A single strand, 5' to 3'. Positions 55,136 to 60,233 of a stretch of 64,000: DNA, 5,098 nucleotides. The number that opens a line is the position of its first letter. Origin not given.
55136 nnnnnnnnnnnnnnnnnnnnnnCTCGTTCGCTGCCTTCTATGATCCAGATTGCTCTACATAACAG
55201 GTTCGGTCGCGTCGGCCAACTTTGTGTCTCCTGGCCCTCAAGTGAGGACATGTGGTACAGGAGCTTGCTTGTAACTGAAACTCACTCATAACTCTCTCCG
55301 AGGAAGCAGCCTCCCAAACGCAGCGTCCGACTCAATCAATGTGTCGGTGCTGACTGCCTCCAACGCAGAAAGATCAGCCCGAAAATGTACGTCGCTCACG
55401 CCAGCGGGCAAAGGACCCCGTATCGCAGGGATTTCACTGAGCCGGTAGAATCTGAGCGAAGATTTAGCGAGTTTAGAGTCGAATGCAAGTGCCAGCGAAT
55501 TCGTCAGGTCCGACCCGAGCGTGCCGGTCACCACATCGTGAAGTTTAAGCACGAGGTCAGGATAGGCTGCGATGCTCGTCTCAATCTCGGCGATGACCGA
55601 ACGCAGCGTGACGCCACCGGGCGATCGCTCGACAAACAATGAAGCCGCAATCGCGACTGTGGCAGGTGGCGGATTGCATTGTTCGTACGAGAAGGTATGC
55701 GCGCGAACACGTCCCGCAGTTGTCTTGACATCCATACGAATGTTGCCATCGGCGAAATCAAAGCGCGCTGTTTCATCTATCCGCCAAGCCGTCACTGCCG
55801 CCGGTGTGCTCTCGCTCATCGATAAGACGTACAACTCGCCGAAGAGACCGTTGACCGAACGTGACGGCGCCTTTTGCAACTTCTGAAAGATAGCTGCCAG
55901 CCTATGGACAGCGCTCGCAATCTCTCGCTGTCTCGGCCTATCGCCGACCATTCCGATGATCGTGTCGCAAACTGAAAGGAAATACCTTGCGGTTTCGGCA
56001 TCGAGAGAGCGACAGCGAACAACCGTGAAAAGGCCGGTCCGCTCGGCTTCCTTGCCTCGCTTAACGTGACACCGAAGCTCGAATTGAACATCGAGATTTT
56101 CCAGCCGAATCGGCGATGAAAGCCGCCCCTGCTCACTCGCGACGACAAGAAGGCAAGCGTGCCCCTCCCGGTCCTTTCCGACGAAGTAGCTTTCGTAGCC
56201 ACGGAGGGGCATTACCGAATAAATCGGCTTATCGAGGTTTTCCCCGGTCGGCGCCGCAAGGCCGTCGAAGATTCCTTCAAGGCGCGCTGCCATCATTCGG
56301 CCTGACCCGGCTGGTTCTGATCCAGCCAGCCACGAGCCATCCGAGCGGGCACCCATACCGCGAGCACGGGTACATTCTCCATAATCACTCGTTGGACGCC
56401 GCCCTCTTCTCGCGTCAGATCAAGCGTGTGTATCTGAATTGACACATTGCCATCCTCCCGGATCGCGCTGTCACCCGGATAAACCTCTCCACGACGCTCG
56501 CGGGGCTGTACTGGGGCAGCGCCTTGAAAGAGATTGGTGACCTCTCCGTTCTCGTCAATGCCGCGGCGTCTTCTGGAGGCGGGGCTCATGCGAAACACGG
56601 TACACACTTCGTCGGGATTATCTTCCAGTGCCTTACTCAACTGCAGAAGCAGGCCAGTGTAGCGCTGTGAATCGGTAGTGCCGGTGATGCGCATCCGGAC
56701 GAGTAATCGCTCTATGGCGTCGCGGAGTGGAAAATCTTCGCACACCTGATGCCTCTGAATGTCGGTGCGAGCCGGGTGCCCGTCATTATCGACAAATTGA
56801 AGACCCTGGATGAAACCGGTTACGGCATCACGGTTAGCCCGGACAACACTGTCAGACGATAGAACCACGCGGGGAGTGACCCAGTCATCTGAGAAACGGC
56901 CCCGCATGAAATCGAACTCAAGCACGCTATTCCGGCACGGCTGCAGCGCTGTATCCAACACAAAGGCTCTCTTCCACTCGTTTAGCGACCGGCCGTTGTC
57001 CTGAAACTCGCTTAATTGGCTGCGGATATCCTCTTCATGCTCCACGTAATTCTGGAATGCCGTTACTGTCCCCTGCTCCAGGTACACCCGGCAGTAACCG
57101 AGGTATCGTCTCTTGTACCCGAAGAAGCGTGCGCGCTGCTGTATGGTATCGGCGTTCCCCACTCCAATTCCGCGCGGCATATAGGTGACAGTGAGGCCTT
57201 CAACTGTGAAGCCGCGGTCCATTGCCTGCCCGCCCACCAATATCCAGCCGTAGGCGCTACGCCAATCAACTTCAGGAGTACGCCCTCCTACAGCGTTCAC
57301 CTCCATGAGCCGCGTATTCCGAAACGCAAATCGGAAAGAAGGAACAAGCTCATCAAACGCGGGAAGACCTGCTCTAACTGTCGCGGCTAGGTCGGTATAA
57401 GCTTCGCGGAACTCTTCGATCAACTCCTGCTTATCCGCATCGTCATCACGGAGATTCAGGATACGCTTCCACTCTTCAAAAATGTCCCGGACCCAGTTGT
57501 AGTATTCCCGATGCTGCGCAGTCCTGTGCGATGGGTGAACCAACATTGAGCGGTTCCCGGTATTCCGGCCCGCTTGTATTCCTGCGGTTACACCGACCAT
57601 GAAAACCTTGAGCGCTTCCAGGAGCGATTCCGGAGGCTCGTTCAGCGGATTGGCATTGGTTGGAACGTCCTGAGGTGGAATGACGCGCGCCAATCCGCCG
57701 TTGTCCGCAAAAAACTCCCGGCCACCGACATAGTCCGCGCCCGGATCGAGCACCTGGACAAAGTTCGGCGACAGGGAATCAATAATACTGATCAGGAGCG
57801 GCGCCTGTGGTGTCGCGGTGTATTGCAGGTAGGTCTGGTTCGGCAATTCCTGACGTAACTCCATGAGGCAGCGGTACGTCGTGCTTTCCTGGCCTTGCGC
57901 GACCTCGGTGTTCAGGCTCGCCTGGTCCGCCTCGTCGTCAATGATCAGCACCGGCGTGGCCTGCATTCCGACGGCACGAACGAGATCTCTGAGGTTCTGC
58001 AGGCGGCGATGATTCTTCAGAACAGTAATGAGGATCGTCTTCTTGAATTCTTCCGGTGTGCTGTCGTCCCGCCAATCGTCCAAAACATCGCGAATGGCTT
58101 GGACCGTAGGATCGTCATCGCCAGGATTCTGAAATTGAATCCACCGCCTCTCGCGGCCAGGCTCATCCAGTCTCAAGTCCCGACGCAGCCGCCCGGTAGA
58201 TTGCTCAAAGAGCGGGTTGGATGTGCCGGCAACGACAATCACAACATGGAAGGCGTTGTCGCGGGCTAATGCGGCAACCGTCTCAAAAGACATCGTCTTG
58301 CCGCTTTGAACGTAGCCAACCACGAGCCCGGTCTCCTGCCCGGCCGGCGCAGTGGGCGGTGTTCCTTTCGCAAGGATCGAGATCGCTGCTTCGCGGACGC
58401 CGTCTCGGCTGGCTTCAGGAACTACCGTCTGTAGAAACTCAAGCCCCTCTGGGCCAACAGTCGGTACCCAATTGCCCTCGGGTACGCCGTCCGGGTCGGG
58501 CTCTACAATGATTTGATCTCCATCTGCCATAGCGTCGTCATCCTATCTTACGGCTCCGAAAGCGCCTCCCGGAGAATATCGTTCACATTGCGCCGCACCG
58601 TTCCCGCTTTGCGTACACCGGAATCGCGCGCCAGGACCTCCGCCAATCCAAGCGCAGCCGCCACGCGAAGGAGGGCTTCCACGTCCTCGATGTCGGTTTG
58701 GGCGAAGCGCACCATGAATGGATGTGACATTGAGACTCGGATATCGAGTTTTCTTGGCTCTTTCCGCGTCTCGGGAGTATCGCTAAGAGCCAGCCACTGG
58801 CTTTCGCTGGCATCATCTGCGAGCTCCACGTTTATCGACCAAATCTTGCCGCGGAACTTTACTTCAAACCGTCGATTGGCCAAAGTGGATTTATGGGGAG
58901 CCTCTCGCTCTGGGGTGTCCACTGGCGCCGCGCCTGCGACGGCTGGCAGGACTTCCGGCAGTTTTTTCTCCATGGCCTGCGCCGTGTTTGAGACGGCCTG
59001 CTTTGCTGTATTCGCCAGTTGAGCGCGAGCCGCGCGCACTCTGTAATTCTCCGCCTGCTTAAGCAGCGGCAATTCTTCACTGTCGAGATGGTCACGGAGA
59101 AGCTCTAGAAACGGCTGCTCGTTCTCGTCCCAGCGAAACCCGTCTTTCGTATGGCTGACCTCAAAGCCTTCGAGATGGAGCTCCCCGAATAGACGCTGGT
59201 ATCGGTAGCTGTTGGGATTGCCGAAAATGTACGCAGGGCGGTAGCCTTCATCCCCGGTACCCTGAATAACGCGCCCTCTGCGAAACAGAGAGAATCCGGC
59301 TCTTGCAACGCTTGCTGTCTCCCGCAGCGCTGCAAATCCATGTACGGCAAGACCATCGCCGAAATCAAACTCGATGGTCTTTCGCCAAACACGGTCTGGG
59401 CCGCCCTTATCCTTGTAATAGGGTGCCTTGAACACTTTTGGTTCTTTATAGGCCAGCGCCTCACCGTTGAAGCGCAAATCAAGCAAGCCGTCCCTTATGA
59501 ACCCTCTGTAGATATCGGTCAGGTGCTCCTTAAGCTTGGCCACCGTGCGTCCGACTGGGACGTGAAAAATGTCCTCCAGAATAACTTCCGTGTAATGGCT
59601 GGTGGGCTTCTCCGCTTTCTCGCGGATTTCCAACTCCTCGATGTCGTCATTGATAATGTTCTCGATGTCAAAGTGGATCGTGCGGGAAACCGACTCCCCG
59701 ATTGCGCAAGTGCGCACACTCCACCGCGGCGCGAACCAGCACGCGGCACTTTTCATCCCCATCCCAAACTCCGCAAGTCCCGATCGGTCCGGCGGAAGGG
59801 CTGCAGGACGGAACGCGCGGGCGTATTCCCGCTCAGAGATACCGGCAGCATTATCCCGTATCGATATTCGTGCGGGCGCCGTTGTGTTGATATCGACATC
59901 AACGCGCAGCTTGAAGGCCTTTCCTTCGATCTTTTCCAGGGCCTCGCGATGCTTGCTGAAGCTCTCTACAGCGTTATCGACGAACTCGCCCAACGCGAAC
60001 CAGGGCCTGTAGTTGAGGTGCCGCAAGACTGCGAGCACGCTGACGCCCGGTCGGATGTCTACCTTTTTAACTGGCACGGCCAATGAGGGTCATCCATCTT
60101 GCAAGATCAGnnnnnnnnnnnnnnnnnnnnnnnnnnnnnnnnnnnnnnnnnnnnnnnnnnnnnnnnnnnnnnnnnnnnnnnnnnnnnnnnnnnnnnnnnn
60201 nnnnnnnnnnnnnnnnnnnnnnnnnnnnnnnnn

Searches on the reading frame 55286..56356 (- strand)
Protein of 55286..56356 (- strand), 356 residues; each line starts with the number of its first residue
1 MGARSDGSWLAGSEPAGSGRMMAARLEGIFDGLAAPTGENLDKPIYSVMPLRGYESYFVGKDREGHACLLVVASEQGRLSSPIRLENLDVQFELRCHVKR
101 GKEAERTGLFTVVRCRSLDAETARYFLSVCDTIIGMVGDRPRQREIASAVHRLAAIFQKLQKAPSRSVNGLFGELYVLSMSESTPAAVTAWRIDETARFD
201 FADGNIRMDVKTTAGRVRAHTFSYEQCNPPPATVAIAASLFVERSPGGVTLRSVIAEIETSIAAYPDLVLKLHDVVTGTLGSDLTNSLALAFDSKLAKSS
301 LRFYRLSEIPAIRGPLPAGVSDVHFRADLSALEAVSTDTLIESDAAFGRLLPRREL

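Call 32: search_protein_families(library=pfam, proteins=[window:55286-56356:-], max_evalue=0.001)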
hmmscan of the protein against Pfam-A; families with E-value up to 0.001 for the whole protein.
window:55286-56356:- (356 aa): 1 family
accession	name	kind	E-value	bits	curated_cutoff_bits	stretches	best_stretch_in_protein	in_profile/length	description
PF14390.12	DUF4420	-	2.1e-28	99.9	27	1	30-330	5-306/306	Putative PD-(D/E)XK family member, (DUF4420)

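Call 86: search_protein_families(library=padloc, proteins=[window:55286-56356:-], max_evalue=0.00001)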
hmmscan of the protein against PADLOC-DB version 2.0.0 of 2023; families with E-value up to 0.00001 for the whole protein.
window:55286-56356:- (356 aa): 0 families

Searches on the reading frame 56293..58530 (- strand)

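Call 32: search_protein_families(library=pfam, proteins=[window:56293-58530:-], max_evalue=0.001)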
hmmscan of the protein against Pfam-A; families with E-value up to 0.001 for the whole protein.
window:56293-58530:- (745 aa): 1 family
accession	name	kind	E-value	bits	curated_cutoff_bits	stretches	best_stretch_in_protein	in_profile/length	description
PF10593.14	Z1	-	2.5e-39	135.6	25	1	302-518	1-216/228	Z1 domain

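Call 86: search_protein_families(library=padloc, proteins=[window:56293-58530:-], max_evalue=0.00001)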
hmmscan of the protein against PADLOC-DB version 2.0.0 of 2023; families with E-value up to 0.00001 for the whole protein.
window:56293-58530:- (745 aa): 2 families
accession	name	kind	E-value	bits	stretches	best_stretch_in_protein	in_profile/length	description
PDLC03202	Helicase_II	-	4.5e-55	185.1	1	162-540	115-469/621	Type II helicase domain protein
PDLC02205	MzaC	-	1.1e-19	67.9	2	427-511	572-654/952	-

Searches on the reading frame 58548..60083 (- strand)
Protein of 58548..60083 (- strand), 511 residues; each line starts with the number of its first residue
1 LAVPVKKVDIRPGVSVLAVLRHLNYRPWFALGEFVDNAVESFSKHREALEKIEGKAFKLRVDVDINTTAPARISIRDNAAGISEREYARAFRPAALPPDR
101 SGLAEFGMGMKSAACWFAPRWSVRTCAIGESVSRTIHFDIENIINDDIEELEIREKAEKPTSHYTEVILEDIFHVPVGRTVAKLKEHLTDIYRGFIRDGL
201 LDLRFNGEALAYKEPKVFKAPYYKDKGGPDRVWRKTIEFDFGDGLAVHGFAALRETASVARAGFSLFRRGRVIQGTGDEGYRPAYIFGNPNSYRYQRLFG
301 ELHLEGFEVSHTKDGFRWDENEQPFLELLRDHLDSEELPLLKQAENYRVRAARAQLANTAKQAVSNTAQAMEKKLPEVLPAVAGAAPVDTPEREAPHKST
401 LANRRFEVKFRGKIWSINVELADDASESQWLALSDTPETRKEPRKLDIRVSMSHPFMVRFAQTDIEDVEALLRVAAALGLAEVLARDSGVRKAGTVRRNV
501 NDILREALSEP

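Call 32: search_protein_families(library=pfam, proteins=[window:58548-60083:-], max_evalue=0.001)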
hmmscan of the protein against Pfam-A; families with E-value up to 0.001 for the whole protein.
window:58548-60083:- (511 aa): 1 family
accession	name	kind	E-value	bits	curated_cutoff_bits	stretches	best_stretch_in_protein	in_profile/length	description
PF13589.12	HATPase_c_3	-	3e-13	50.4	25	1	25-154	1-119/137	Histidine kinase-, DNA gyrase B-, and HSP90-like ATPase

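Call 86: search_protein_families(library=padloc, proteins=[window:58548-60083:-], max_evalue=0.00001)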
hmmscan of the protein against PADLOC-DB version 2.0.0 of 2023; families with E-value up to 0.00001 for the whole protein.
window:58548-60083:- (511 aa): 0 families
